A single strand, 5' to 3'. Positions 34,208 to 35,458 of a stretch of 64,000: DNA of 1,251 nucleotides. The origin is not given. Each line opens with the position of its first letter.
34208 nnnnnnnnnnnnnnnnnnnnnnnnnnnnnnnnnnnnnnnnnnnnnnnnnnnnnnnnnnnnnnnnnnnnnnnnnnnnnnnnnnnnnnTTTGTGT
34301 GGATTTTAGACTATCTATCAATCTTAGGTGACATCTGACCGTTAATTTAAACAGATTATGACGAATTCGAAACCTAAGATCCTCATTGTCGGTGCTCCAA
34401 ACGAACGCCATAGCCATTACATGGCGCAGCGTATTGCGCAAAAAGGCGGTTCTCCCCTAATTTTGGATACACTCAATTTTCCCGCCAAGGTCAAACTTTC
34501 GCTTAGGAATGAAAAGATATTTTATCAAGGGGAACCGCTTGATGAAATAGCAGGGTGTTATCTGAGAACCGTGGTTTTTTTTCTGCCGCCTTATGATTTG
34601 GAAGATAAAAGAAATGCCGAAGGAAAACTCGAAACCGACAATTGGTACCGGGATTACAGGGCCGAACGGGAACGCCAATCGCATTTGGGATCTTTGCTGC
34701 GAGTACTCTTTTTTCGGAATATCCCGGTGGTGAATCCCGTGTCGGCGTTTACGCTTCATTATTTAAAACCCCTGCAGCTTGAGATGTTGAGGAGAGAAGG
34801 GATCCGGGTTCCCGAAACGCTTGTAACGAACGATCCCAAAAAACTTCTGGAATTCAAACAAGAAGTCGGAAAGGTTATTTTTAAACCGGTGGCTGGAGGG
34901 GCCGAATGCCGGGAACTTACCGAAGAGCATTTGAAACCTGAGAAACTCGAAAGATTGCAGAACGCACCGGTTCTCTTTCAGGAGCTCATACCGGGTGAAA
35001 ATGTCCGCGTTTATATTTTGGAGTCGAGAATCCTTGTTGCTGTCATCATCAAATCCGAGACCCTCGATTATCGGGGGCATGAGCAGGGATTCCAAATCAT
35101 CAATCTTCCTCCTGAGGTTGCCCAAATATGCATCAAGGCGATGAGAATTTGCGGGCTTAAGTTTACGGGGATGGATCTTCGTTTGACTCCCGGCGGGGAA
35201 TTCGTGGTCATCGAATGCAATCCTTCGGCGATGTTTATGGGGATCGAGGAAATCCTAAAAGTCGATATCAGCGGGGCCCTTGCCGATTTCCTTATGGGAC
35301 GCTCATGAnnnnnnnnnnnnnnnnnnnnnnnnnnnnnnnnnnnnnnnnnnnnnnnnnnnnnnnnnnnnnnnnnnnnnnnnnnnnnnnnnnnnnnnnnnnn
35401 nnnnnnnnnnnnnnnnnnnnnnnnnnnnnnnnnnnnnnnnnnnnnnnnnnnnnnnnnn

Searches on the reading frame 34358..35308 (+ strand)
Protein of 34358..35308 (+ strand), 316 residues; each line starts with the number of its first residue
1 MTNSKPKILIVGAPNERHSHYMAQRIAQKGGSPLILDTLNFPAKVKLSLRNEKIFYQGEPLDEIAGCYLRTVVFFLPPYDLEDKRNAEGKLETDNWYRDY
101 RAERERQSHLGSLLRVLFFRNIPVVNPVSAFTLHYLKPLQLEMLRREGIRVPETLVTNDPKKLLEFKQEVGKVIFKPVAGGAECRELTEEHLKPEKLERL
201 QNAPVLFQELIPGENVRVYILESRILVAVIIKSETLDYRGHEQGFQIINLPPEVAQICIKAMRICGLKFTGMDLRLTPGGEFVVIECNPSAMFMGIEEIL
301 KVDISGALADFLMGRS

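Call 5: search_protein_families(library=pfam, proteins=[window:34358-35308:+], max_evalue=0.01)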
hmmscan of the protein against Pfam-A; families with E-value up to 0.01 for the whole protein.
window:34358-35308:+ (316 aa): 4 families
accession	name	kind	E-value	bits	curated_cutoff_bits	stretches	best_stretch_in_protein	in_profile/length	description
PF08443.16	RimK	-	2.5e-09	37.4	21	1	140-311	7-187/188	RimK-like ATP-grasp domain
PF02655.19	ATP-grasp_3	-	3.7e-07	30.8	23.2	1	141-289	8-155/160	ATP-grasp domain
PF02955.21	GSH-S_ATP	-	0.0008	19.3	23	1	151-213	12-80/175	Prokaryotic glutathione synthetase, ATP-grasp domain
PF14397.11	ATPgrasp_ST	-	0.00088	19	31.4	0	252-295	216-259/278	Sugar-transfer associated ATP-grasp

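Call 7: search_protein_families(library=ncbifam, proteins=[window:34358-35308:+], max_evalue=0.01)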
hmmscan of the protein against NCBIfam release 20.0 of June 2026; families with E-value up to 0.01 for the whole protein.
window:34358-35308:+ (316 aa): 13 families
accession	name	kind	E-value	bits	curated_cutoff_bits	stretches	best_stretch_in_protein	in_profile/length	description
TIGR04187.1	GRASP_SAV_5884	subfamily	6.5e-29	101.1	350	1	102-312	91-311/312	ATP-grasp ribosomal peptide maturase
TIGR04185.1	ATPgraspMvdC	equivalog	2.7e-23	82.6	425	1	23-313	17-317/318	MvdC family ATP-grasp ribosomal peptide maturase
TIGR04184.1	ATPgraspMvdD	equivalog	6.3e-20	71.6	475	1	21-313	15-320/321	MvdD family ATP-grasp ribosomal peptide maturase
TIGR00768.1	rimK_fam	subfamily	6.9e-18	65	143.4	1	112-310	63-274/276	RimK family alpha-L-glutamate ligase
NF040720.1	MptN_Meth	equivalog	2e-16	59.9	350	1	106-310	71-288/291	tetrahydromethanopterin:alpha-L-glutamate ligase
TIGR04356.1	grasp_GAK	hypoth_equivalog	2.8e-13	49.6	300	2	143-313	106-284/287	GAK system ATP-grasp enzyme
TIGR02144.1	LysX_arch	equivalog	5.9e-11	42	275.6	1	122-312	73-275/281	lysine biosynthesis protein LysX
NF007764.0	PRK10446.1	equivalog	2.2e-07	30.5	331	1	141-312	104-286/300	30S ribosomal protein S6--L-glutamate ligase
TIGR03103.1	trio_acet_GNAT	equivalog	9.3e-07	27.7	569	1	137-240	298-406/547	N-acetylglutaminylglutamine synthetase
NF005315.0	PRK06849.1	equivalog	2.5e-05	23.5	406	1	140-291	120-276/389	hypothetical protein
NF003573.0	PRK05246.1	equivalog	0.00021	20.2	272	1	151-212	135-202/316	glutathione synthase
TIGR04192.1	GRASP_w_spasm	equivalog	0.00037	19.9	230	1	58-298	57-304/318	grasp-with-spasm system ATP-grasp peptide maturase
TIGR01380.1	glut_syn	equivalog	0.0097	14.9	299.05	0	151-182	134-167/312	glutathione synthase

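Call 10: search_solved_structures(query=window:34358-35308:+, max_evalue=0.001, show_alignments=2)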
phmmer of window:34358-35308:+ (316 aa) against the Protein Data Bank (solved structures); distinct sequences matched with E-value up to 0.001: 12.
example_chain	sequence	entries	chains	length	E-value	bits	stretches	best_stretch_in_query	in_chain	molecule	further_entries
7drm_A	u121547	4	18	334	3.3e-59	203.8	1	1-314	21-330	ATP-grasp domain-containing protein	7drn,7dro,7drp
5ig8_A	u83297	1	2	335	2.9e-19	72.6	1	137-313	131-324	ATP grasp ligase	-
7m4s_A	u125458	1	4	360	2.4e-13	53.2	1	137-313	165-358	AMdnB protein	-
5ig9_A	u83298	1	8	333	2.8e-12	49.7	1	126-313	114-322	ATP grasp ligase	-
9bou_A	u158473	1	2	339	1.4e-09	40.8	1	129-312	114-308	MvdD-like pre-ATP grasp domain-containing protein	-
7qyr_A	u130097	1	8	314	8.1e-08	35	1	137-312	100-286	Probable alpha-L-glutamate ligase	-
5zct_A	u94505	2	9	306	8.4e-08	35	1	139-309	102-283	Ribosomal protein S6--L-glutamate ligase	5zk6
4iwx_A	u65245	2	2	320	9.3e-08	34.9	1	139-309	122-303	Ribosomal protein S6 modification protein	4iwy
7qys_A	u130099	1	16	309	2.4e-07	33.5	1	137-313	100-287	Probable alpha-L-glutamate ligase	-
7mgv_A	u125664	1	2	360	0.00022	23.8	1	137-313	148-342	CdnC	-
1uc8_A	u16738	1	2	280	0.00051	22.6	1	114-310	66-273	lysine biosynthesis enzyme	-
1uc9_A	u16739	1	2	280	0.00058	22.4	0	114-310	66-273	lysine biosynthesis enzyme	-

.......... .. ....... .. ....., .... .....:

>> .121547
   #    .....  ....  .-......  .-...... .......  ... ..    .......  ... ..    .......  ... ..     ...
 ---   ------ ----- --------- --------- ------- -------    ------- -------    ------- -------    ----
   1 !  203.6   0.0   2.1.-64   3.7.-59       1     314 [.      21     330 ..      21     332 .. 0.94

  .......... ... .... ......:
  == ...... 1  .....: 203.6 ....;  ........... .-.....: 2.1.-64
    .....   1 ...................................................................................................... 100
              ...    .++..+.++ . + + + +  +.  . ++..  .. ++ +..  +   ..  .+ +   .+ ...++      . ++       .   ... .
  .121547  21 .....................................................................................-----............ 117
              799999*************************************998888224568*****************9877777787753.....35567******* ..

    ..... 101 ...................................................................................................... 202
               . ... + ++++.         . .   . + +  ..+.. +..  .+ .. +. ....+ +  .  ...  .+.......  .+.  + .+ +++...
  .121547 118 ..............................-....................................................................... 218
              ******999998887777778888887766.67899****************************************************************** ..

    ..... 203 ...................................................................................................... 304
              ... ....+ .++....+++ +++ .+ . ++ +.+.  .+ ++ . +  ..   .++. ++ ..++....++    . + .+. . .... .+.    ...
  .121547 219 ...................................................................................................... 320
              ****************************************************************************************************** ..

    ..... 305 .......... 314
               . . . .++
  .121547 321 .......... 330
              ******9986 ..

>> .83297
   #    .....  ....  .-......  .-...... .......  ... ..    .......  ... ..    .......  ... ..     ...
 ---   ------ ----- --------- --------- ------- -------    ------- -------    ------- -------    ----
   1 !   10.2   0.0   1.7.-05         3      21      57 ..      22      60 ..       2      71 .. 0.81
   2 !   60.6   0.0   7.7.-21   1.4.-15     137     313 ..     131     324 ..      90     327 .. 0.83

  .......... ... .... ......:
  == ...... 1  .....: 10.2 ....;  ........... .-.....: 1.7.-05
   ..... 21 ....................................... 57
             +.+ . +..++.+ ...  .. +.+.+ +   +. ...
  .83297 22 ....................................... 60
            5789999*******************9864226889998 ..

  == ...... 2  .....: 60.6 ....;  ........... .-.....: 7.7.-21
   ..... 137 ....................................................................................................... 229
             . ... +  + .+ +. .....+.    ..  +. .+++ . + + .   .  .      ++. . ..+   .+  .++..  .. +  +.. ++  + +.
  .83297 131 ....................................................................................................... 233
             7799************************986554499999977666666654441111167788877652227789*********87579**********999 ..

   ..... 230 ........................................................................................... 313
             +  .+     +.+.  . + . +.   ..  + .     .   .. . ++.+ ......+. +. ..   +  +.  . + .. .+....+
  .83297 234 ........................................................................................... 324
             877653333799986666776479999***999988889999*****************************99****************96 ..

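Call 13: find_homologous_proteins(query=window:34358-35308:+, max_evalue=1e-20)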
Query window:34358-35308:+ (316 aa): 94 proteins with E <= 1e-20 among 2005 candidates.
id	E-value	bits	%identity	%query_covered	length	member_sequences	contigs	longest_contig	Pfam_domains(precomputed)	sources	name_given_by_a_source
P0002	1.3e-208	709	100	100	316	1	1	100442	PF08443.17,PF02655.20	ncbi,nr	ncbi:MAG: ATP-grasp domain-containing protein [Candidatus Omnitrophica bacterium]|nr:ATP-grasp domai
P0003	4.8e-127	441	62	100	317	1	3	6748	PF08443.17,PF02655.20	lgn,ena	-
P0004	1.2e-126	440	65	93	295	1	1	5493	PF08443.17,PF02655.20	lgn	-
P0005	9.9e-99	348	51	97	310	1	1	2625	PF02955.22,PF08443.17,PF02655.20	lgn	-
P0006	9.0e-97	342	51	98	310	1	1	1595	PF08443.17,PF02655.20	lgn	-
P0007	8.5e-96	339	51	97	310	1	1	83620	PF08443.17,PF02655.20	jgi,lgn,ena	-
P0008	1.6e-94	335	50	97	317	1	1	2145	PF02955.22,PF08443.17,PF02655.20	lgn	-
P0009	9.6e-94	332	51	98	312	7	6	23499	PF02955.22,PF08443.17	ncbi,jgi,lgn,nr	ncbi:MAG: hypothetical protein K2X77_22375 [Candidatus Obscuribacterales bacterium]|jgi:hypothetical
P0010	2.0e-93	331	50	97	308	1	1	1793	PF08443.17,PF02655.20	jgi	jgi:glutathione synthase/RimK-type ligase-like ATP-grasp enzyme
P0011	1.1e-92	329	48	98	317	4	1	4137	PF08443.17,PF02655.20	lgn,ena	-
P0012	2.6e-92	327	50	97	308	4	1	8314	PF08443.17,PF02655.20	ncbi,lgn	-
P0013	4.2e-92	327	50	97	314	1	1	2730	PF02955.22,PF08443.17,PF02655.20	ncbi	-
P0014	7.2e-92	326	50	98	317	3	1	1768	PF08443.17,PF02655.20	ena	-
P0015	4.6e-91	323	49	98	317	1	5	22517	PF08443.17,PF02655.20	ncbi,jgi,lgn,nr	ncbi:MAG: ATP-grasp domain-containing protein [Candidatus Omnitrophica bacterium]|nr:ATP-grasp domai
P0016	7.9e-91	323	46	98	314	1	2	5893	PF02955.22,PF08443.17,PF02655.20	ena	-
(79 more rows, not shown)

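Call 14: find_encoding_contigs(protein=P0003, flank=6000, max_places=3)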
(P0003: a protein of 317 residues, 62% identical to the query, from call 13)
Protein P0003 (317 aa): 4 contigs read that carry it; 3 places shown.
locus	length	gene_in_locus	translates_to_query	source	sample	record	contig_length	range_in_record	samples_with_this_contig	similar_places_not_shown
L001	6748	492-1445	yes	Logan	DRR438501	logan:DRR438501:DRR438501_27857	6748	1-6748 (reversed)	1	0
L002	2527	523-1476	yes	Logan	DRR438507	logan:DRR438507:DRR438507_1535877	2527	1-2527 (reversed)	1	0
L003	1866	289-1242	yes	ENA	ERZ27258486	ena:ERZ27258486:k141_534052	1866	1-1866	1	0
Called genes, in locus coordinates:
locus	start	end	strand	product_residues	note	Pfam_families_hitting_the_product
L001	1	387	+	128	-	?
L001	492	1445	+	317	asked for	PF02655:ATP-grasp_3 (faint), PF08443:RimK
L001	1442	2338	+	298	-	-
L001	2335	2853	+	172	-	PF01145:Band_7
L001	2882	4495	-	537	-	PF02310:B12-binding, PF04055:Radical_SAM, PF13282:DUF4070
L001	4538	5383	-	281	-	PF00487:FA_desaturase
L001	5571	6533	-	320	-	PF03773:ArsP_1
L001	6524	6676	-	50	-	-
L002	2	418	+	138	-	?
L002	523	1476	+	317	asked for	PF02655:ATP-grasp_3 (faint), PF08443:RimK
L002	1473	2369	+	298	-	-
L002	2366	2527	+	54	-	?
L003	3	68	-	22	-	?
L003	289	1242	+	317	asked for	PF02655:ATP-grasp_3 (faint), PF08443:RimK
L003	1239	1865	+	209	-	?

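Call 15: find_encoding_contigs(protein=P0004, flank=6000, max_places=3)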
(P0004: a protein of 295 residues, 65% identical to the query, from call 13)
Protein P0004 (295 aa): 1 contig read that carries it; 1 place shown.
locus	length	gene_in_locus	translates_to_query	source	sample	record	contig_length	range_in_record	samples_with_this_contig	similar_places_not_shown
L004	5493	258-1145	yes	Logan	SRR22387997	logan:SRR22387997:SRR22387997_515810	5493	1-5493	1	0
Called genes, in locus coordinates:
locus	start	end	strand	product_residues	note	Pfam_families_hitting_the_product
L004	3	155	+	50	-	?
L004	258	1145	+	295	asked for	PF02655:ATP-grasp_3 (weak), PF08443:RimK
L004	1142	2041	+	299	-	-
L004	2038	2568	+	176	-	PF01145:Band_7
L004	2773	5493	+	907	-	?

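Call 16: find_encoding_contigs(protein=P0015, flank=6000, max_places=3)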
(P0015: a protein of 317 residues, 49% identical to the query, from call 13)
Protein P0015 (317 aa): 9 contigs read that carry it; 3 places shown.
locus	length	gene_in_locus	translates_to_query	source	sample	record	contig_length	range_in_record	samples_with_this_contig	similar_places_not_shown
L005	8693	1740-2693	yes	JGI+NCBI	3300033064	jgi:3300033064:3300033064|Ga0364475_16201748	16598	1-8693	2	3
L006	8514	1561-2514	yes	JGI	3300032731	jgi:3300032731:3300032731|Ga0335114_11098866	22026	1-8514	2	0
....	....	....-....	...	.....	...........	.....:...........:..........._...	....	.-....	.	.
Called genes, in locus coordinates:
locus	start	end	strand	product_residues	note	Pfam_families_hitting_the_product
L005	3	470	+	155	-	?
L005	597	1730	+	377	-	PF04055:Radical_SAM, PF13186:SPASM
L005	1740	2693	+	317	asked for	PF02655:ATP-grasp_3, PF08443:RimK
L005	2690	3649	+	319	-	-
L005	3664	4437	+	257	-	PF01145:Band_7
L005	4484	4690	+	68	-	-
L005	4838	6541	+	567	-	PF05496:RuvB_N (weak), PF13177:DNA_pol3_delta2, PF13401:AAA_22 (weak), PF07728:AAA_5 (weak), PF00004:AAA, PF22608:DNAX_ATPase_lid, PF12169:DNA_pol3_gamma3, PF20964:DnaX_C, +1 more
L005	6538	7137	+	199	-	PF21176:RecR_HhH, PF02132:RecR_ZnF, PF13662:Toprim_4, PF01751:Toprim, PF21175:RecR_C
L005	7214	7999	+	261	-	PF25231:DUF7847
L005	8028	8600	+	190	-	PF01558:POR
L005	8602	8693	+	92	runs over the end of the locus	PF12838:Fer4_7 (faint), PF12797:Fer4_2 (faint), PF12837:Fer4_6 (faint), PF13237:Fer4_10, PF14697:Fer4_21, PF00037:Fer4 (weak)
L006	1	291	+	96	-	?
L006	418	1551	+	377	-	PF04055:Radical_SAM, PF13186:SPASM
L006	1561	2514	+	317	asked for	PF02655:ATP-grasp_3, PF08443:RimK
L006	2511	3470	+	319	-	-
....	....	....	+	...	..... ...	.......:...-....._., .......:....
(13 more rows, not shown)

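Call 29: find_related_loci(query=A1, collection=genome_contigs, flank=8000)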
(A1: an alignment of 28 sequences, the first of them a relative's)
Query A1 (316 aa) in genome_contigs; peptide patterns used: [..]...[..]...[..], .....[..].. (x = any residue, [..] = any of these).
156 stretches matched a pattern; 133 encode a relative of the query (tblastn E <= 1e-3); the best 80 are kept; 80 distinct loci.
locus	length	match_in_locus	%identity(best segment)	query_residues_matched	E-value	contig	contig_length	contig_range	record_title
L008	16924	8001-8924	51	7-314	3e-101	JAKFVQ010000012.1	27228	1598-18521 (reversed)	MAG: Candidatus Obscuribacterales bacterium isolate D3_Bin_5 D3_0000441, whole genome shotgun sequence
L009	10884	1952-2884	51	4-314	5e-101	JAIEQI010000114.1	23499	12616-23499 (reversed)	MAG: Candidatus Obscuribacterales bacterium isolate co.spades.DASTOOL.2.5kb_125 c_000000438521, whole genome shotgun seq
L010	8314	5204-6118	50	7-312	2e-98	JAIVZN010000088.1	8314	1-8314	MAG: Deltaproteobacteria bacterium isolate SFP3_US_06_6 NODE_4129_length_8314_cov_3.869183, whole genome shotgun sequenc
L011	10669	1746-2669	49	5-313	1e-97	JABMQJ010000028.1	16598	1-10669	MAG: Candidatus Omnitrophota bacterium isolate bin.346 k141_6331838, whole genome shotgun sequence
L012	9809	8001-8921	48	7-314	3e-96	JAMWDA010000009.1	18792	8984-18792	MAG: Candidatus Omnitrophota bacterium isolate QZM4_2.bins.366.Tibet NODE_10964_length_18792_cov_1.006322, whole genome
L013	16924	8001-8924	46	4-313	2e-95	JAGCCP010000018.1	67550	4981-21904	MAG: Candidatus Ruminimicrobiellum bubulum isolate RGIG9669 Yak_Omasum-2__c291949, whole genome shotgun sequence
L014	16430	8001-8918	49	6-313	5e-95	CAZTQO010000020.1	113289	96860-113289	MAG TPA_asm: uncultured Candidatus Obscuribacterales bacterium isolate SRP329715_co1_381 genome assembly, contig: NODE_1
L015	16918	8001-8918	47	7-313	2e-91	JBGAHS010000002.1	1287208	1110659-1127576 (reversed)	MAG: Candidatus Obscuribacteraceae bacterium isolate MAG_MBR_H125.54 MBRH125-54_opera_contig_11, whole genome shotgun se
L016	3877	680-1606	46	7-313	1e-91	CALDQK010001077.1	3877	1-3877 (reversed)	MAG TPA_asm: uncultured bacterium isolate ERR599081_bin.20_CONCOCT_v1.1_MAG genome assembly, contig: ERZ841280.21147, wh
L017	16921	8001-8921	46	7-313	1e-90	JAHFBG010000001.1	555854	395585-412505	MAG: Candidatus Melainabacteria bacterium isolate nzgw193 NODE_8_length_555855_cov_17.358441, whole genome shotgun seque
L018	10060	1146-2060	45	8-313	2e-90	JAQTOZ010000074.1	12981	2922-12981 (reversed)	MAG: Candidatus Omnitrophota bacterium isolate STB_104 NODE_11936_length_12981_cov_3.236969_Sandtown_B, whole genome sho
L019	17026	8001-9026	41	4-314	2e-87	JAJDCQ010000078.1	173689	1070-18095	MAG: Planctomycetota bacterium isolate OFTM393 OFTM393_77, whole genome shotgun sequence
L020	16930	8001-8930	45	7-314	3e-85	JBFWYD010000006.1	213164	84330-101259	MAG: Planctomycetota bacterium isolate CA_2019_TPBS_156 NODE_557_length_213164_cov_11.163648_TPBS, whole genome shotgun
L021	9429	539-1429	43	7-298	3e-85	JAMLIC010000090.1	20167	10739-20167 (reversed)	MAG: Planctomycetota bacterium isolate ACE_NR_PLAN1 ACE_NR_PLAN1_90, whole genome shotgun sequence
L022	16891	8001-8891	43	7-298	2e-84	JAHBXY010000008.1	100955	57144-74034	MAG: Planctomycetota bacterium isolate ACE_PLA31 PLA31_8, whole genome shotgun sequence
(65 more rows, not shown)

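Call 57: find_related_loci(query=window:34358-35308:+, collection=metagenome_contigs, flank=6000)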
Query window:34358-35308:+ (316 aa) in metagenome_contigs; peptide patterns used: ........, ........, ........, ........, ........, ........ (x = any residue, [..] = any of these).
77 stretches matched a pattern, but none encodes a relative of the query by tblastn (E <= 1e-3).

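Call 58: find_related_loci(query=A1, collection=metagenome_contigs, flank=6000)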
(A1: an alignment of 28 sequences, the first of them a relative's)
Query A1 (316 aa) in metagenome_contigs; peptide patterns used: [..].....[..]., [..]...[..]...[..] (x = any residue, [..] = any of these).
166 stretches matched a pattern; 117 encode a relative of the query (tblastn E <= 1e-3); the best 80 are kept; 80 distinct loci.
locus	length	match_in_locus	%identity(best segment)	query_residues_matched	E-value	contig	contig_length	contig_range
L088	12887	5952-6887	48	4-316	5e-102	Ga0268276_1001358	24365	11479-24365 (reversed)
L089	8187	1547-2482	49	4-316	2e-101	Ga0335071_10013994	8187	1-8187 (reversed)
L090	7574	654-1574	50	7-314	1e-100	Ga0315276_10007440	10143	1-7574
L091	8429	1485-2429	47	1-316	2e-98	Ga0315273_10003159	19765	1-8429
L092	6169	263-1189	46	7-316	5e-98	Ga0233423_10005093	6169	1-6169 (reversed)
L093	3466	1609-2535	47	7-316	5e-99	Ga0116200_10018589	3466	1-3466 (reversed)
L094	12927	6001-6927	46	7-316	4e-97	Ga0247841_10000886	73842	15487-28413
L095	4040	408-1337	45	2-313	2e-95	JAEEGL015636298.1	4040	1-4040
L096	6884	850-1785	48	1-313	4e-93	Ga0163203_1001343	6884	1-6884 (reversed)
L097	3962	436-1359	44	4-313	5e-93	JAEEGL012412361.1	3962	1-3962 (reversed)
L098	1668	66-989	50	5-313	2e-97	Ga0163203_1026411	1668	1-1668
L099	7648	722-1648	46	7-313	2e-91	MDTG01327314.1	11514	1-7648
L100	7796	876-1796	42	7-313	4e-89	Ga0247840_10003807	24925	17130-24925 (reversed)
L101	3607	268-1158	47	7-296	4e-89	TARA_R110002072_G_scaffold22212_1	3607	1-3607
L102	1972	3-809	47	47-316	3e-90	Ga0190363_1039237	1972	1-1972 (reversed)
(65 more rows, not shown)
